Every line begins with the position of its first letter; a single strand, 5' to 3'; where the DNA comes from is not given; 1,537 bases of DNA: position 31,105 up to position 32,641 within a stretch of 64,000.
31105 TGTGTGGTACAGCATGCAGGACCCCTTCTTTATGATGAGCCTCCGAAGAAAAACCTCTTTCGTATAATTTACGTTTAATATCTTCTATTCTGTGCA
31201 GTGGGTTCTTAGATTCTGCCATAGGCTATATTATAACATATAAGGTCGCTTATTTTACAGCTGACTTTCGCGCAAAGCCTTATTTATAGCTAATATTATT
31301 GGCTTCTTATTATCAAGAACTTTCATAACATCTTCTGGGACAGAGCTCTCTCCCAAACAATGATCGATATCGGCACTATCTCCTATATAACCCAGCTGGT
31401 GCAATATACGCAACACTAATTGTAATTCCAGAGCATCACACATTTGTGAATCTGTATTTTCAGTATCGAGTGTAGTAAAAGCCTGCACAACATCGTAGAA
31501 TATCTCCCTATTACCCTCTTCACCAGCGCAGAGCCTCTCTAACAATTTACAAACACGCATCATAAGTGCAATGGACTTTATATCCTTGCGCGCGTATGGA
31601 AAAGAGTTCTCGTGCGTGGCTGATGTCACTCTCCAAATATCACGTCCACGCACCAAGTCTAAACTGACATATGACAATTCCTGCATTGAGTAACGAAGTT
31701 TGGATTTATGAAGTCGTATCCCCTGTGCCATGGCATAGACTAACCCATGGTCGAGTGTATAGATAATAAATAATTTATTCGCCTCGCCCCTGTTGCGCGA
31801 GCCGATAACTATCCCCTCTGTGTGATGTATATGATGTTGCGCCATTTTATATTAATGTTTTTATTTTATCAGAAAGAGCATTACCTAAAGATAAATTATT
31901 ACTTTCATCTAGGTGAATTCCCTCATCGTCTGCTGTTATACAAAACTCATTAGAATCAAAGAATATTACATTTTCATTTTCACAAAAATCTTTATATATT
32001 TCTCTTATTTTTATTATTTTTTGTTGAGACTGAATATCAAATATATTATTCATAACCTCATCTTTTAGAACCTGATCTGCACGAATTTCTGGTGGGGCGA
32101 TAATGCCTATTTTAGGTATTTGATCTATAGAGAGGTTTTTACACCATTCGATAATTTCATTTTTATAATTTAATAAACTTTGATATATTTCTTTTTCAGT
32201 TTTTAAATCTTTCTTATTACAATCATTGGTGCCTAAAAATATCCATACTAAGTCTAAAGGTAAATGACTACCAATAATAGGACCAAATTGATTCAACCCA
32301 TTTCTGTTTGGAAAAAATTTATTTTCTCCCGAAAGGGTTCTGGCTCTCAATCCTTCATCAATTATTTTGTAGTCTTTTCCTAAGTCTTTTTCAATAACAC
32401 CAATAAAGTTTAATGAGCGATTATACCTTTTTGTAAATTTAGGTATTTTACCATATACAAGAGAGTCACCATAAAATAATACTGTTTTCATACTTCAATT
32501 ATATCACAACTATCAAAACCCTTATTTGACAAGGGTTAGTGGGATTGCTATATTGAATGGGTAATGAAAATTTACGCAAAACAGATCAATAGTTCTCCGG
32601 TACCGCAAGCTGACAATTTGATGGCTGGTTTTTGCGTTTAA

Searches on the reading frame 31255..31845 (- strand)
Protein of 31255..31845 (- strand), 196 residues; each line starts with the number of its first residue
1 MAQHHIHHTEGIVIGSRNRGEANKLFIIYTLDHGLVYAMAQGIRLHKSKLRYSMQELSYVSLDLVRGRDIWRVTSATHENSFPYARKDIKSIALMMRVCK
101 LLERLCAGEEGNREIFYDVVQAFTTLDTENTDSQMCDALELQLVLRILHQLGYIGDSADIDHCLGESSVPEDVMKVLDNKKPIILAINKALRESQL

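Call 43: search_protein_families(library=pfam, proteins=[window:31255-31845:-], max_evalue=0.001)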
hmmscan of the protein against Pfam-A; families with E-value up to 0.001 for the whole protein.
window:31255-31845:- (196 aa): 2 families
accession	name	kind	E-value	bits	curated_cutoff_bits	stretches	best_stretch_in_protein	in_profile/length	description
PF11967.14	RecO_N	-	8.1e-13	48.7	27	1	6-81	3-79/80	Recombination protein O N terminal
PF02565.21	RecO_C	-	5.2e-05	23.5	22.1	1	86-153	1-64/157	Recombination protein O C terminal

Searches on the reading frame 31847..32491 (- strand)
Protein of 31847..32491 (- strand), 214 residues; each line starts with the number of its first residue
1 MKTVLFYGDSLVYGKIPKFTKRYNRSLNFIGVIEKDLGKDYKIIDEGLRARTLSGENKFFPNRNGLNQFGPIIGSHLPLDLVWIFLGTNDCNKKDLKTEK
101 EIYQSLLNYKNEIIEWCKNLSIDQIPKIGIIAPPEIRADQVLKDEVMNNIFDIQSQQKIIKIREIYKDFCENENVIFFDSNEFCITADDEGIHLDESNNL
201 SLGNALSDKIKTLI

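Call 43: search_protein_families(library=pfam, proteins=[window:31847-32491:-], max_evalue=0.001)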
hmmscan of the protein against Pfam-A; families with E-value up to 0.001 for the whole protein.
window:31847-32491:- (214 aa): 2 families
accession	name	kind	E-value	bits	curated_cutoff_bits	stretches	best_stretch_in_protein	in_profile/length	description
PF13472.12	Lipase_GDSL_2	-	2.6e-07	31.8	32.9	1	6-189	1-158/178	GDSL-like Lipase/Acylhydrolase family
PF00657.28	Lipase_GDSL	-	2.3e-05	25.1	23.6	1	5-195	2-197/208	GDSL-like Lipase/Acylhydrolase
